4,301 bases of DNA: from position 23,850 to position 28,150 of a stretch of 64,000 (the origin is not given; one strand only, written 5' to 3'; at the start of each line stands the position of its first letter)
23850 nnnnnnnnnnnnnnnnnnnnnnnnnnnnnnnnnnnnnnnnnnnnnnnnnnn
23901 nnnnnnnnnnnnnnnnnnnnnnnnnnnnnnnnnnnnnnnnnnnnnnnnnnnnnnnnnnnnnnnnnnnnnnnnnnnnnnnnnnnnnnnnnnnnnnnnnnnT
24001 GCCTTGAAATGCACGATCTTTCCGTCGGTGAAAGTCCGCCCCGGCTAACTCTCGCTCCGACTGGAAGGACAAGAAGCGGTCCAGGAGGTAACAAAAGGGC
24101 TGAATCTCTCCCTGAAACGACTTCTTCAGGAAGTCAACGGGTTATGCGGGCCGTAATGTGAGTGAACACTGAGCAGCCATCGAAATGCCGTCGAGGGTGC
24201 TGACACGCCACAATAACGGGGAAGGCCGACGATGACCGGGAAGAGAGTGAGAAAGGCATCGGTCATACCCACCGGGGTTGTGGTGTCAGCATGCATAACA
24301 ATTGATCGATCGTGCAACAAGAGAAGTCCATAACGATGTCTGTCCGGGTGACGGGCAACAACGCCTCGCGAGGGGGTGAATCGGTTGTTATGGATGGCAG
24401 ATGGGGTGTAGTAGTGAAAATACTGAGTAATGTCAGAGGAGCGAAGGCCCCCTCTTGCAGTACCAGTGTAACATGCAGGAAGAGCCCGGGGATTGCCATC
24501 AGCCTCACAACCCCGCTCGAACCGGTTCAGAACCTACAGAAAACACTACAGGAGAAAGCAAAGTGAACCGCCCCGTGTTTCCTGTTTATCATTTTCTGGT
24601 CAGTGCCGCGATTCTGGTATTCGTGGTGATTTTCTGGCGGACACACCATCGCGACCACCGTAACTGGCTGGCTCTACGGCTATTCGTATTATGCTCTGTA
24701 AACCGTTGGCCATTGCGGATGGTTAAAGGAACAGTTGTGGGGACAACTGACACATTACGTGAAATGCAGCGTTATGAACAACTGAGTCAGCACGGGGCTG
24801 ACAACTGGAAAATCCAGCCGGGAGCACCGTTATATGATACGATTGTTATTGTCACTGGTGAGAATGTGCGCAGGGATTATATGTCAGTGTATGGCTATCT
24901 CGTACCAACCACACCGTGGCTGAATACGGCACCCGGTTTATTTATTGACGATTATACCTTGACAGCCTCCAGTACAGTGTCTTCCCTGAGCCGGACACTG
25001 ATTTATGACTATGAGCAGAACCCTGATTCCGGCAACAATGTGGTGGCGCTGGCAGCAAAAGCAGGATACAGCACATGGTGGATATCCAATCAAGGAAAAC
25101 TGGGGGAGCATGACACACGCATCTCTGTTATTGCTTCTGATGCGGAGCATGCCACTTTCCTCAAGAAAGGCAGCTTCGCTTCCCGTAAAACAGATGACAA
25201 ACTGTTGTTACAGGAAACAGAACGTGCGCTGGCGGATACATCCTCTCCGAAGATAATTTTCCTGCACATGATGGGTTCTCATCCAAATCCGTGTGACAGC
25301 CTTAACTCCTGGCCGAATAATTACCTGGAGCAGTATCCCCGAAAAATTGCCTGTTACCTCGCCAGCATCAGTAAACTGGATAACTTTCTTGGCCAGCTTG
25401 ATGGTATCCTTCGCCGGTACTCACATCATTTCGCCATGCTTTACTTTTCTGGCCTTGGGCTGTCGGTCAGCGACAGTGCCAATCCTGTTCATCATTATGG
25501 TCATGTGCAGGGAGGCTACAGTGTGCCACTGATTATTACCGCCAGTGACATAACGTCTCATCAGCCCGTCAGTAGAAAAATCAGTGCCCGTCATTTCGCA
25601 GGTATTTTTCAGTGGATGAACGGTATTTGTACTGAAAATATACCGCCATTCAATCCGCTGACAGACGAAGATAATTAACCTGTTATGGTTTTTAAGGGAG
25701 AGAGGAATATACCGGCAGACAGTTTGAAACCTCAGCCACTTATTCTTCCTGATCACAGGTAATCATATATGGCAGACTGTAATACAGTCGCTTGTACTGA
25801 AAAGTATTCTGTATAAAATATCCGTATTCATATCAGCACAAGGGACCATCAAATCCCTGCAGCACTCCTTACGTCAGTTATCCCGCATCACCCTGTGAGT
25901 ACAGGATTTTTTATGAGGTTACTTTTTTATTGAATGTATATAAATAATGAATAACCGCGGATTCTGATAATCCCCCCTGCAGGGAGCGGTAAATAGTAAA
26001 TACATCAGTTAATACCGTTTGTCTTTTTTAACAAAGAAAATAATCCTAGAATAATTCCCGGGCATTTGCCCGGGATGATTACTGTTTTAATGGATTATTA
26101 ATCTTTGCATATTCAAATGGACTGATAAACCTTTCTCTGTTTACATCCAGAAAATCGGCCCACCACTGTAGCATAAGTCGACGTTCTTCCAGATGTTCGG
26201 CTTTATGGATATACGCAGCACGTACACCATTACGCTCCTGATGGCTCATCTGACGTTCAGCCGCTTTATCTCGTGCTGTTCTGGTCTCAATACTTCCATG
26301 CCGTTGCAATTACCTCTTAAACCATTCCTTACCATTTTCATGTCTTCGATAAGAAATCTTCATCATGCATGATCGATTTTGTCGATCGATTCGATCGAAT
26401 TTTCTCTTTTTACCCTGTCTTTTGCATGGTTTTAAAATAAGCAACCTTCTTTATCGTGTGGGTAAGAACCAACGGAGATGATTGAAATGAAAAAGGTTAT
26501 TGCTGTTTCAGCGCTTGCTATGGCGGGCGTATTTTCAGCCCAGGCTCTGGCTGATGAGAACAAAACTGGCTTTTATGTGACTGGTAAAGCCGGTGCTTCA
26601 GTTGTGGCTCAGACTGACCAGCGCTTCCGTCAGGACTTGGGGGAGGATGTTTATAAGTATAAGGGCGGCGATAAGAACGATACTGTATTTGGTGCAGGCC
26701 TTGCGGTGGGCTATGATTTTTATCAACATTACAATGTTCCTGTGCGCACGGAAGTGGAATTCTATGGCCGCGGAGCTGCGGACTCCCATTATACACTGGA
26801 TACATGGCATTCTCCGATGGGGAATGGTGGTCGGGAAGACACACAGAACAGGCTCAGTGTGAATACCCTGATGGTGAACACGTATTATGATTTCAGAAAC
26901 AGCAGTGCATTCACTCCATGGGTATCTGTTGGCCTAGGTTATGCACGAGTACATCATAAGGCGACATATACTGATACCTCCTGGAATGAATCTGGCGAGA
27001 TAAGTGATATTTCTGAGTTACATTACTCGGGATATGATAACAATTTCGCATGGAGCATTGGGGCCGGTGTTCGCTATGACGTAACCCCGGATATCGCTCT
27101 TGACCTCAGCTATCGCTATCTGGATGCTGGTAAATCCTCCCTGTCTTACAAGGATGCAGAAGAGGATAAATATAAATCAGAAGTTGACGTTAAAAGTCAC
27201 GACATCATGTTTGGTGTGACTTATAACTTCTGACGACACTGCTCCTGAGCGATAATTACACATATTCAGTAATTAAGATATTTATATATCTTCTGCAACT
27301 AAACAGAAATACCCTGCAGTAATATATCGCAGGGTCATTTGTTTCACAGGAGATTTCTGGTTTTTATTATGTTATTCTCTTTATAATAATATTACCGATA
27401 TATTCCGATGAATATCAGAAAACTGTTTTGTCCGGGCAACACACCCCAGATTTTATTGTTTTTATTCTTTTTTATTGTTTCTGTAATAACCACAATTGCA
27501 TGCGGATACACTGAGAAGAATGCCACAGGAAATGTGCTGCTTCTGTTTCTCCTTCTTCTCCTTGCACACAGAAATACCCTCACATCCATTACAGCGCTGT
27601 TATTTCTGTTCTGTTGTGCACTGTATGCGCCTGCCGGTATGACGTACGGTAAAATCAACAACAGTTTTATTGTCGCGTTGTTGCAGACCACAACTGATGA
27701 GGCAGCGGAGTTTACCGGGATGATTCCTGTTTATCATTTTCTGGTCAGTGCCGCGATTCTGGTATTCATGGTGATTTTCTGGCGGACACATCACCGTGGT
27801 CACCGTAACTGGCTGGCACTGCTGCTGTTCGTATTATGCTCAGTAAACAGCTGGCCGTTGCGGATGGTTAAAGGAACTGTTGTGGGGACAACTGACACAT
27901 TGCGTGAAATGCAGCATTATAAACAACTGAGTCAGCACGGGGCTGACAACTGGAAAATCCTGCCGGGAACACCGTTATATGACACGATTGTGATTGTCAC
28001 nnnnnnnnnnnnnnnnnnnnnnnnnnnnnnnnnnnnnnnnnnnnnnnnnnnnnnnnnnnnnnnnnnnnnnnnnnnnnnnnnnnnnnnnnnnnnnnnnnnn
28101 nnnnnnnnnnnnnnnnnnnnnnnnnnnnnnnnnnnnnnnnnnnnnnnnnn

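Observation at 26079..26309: Integrase 3' fragment marks an internal module junction (nested or tandem island)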

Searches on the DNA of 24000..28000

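Call 50: search_rna_families(source=window, start=24000, end=28000, threshold=evalue, max_evalue=1)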
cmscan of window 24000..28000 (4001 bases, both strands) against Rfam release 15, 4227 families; matches with E-value up to 1: 1.
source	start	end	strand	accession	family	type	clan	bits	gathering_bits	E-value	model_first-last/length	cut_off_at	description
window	24022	24161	+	RF02003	group-II-D1D4-4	Intron;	CL00102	67.2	49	9.1e-14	1-138/138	no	Group II catalytic intron D1-D4-4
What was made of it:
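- Tried and rejected: The only hit is an unrelated group II intron fragment (call 50).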
